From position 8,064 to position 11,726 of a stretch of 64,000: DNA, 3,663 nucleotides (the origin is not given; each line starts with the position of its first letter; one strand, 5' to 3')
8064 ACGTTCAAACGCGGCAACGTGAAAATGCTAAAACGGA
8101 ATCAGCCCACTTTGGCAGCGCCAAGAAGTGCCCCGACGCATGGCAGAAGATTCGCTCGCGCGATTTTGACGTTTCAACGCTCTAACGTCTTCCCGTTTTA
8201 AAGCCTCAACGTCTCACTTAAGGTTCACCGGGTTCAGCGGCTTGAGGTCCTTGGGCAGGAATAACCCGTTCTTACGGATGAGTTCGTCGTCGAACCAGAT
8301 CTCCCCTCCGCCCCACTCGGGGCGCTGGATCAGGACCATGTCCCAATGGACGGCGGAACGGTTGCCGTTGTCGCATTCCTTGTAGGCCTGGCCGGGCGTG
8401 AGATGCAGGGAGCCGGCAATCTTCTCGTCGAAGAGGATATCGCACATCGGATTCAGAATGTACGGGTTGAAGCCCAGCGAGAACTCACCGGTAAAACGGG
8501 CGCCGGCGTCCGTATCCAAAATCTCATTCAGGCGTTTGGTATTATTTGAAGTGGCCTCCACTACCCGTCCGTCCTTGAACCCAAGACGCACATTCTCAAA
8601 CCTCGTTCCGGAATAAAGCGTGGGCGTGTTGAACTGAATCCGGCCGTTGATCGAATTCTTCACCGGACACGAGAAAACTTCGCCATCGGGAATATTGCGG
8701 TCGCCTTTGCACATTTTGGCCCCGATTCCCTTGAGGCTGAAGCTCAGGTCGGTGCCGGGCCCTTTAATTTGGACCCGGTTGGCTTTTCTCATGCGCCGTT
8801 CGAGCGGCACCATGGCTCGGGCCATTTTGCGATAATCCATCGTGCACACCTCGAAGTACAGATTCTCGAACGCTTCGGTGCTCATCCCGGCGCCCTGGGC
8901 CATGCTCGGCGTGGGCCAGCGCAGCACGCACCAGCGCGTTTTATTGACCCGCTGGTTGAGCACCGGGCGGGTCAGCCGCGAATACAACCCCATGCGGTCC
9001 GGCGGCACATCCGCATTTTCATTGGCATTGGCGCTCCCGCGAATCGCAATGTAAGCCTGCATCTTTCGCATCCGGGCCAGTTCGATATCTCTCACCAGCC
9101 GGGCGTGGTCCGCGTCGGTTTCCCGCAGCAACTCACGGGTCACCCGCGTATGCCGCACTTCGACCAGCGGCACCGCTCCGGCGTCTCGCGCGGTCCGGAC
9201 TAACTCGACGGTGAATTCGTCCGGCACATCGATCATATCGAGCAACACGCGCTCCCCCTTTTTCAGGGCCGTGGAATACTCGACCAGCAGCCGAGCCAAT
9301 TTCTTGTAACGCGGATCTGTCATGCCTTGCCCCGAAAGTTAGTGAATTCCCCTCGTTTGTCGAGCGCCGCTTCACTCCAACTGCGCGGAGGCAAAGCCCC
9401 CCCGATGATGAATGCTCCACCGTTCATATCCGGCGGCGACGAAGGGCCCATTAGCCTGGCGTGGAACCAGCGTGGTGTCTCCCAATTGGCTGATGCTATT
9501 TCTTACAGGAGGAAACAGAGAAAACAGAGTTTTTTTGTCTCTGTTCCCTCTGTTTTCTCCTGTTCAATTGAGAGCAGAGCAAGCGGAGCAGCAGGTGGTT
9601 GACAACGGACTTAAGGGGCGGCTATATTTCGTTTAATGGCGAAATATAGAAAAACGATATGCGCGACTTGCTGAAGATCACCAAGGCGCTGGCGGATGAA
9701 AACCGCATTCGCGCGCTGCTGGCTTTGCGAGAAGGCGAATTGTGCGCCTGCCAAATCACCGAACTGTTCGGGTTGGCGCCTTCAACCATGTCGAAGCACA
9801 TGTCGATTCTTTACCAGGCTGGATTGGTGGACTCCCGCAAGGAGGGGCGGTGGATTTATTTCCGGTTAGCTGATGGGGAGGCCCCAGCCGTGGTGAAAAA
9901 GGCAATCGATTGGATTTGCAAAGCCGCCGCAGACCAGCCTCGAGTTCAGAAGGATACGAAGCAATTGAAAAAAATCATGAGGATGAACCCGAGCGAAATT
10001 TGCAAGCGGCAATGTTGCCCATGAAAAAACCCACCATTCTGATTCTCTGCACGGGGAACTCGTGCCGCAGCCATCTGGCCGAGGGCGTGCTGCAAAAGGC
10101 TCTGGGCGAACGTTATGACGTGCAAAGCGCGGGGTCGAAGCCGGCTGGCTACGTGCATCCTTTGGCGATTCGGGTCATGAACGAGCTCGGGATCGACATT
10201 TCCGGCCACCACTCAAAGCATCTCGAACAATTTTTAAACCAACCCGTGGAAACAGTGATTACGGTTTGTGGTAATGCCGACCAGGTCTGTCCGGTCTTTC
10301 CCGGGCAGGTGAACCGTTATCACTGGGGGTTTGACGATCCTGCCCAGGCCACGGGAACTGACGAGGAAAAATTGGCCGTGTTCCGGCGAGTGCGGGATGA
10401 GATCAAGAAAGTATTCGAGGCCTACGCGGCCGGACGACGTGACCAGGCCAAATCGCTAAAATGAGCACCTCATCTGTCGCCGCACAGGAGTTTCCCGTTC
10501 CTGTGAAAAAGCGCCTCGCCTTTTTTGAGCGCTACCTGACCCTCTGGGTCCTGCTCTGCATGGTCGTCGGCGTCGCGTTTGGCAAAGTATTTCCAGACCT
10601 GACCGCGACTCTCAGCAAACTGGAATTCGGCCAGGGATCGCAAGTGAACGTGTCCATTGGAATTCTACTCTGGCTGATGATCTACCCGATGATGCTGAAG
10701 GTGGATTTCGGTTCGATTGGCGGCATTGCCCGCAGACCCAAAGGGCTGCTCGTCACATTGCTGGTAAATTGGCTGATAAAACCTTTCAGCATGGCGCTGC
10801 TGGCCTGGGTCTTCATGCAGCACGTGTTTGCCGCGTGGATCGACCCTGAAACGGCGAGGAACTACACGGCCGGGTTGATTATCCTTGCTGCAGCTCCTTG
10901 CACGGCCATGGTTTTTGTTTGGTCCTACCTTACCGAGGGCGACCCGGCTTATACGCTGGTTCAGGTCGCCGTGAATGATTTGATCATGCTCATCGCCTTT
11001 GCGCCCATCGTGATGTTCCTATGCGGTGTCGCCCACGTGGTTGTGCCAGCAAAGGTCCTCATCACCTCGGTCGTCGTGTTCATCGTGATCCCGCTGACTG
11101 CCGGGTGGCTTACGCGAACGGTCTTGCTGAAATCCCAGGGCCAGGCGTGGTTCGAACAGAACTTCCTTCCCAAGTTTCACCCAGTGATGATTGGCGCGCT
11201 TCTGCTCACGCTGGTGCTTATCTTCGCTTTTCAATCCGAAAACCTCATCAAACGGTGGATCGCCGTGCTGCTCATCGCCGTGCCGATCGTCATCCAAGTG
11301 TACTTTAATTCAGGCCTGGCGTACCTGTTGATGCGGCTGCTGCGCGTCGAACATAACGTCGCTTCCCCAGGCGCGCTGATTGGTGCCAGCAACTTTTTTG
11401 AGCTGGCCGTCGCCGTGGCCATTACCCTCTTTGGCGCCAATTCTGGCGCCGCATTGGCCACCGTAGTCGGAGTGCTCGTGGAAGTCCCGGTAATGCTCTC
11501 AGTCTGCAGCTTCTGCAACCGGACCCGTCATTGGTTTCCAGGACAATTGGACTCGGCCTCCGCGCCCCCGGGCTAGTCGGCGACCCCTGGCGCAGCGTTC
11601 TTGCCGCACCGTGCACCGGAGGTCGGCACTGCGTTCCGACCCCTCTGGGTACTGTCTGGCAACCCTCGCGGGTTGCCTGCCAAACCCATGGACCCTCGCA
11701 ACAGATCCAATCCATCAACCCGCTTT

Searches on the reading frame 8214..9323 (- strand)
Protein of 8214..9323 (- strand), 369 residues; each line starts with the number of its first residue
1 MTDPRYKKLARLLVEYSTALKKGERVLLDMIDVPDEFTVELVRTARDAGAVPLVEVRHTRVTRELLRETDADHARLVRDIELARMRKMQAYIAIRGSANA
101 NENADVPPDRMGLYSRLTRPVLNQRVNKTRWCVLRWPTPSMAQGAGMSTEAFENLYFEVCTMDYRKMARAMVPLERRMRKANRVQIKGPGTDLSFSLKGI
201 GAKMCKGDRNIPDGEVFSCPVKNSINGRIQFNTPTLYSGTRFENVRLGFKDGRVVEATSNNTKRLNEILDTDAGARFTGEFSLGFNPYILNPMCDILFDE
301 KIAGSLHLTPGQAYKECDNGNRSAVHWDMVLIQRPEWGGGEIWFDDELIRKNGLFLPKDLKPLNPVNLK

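Call 48: search_protein_families(library=pfam, proteins=[window:8214-9323:-], max_evalue=0.00001)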
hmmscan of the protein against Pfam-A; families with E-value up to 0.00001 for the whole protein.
window:8214-9323:- (369 aa): 1 family
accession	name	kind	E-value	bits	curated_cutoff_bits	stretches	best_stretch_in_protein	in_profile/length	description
PF02073.20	Peptidase_M29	-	7.5e-50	170.3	27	1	4-330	3-381/406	Thermophilic metalloprotease (M29)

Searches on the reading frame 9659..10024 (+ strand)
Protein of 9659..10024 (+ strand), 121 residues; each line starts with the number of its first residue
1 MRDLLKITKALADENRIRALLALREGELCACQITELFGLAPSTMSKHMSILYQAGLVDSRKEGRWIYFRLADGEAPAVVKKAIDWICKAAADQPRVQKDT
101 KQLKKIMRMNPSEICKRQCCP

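Call 3: search_protein_families(library=pfam, proteins=[window:9659-10024:+], max_evalue=0.01)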
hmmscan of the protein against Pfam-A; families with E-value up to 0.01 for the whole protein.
window:9659-10024:+ (121 aa): 3 families
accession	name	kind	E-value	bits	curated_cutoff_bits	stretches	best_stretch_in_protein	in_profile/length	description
PF01022.26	HTH_5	-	3.4e-15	56.1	22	1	13-59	1-47/47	Bacterial regulatory protein, arsR family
PF12840.13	HTH_20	-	2.2e-07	31.2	27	1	11-60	1-51/51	Helix-turn-helix domain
PF24034.1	DUF7343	-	0.0014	18.9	27.6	1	11-64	2-55/62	Domain of unknown function (DUF7343)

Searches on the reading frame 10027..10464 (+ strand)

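Call 3: search_protein_families(library=pfam, proteins=[window:10027-10464:+], max_evalue=0.01)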
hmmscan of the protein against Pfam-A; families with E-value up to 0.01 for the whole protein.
window:10027-10464:+ (145 aa): 1 family
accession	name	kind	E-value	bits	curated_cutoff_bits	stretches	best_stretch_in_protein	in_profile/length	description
PF01451.26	LMWPc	-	1.8e-20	74.1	23.2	1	4-132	1-142/144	Low molecular weight phosphotyrosine protein phosphatase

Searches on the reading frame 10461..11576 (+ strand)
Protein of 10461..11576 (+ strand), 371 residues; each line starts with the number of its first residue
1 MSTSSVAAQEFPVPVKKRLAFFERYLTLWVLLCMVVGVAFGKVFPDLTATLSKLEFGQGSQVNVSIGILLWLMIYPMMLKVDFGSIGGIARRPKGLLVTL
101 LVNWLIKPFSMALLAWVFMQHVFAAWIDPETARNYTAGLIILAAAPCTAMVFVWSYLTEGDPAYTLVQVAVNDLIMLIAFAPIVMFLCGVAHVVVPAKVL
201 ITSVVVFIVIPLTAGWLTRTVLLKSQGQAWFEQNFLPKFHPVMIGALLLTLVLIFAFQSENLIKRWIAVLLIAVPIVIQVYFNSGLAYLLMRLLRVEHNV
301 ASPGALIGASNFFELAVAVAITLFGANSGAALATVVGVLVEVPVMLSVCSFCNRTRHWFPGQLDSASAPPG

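Call 3: search_protein_families(library=pfam, proteins=[window:10461-11576:+], max_evalue=0.01)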
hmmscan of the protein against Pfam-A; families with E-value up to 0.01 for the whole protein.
window:10461-11576:+ (371 aa): 1 family
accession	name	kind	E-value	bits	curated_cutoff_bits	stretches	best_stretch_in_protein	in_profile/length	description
PF01758.21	SBF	-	1.3e-40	139.6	24.3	1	68-264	2-190/191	Sodium Bile acid symporter family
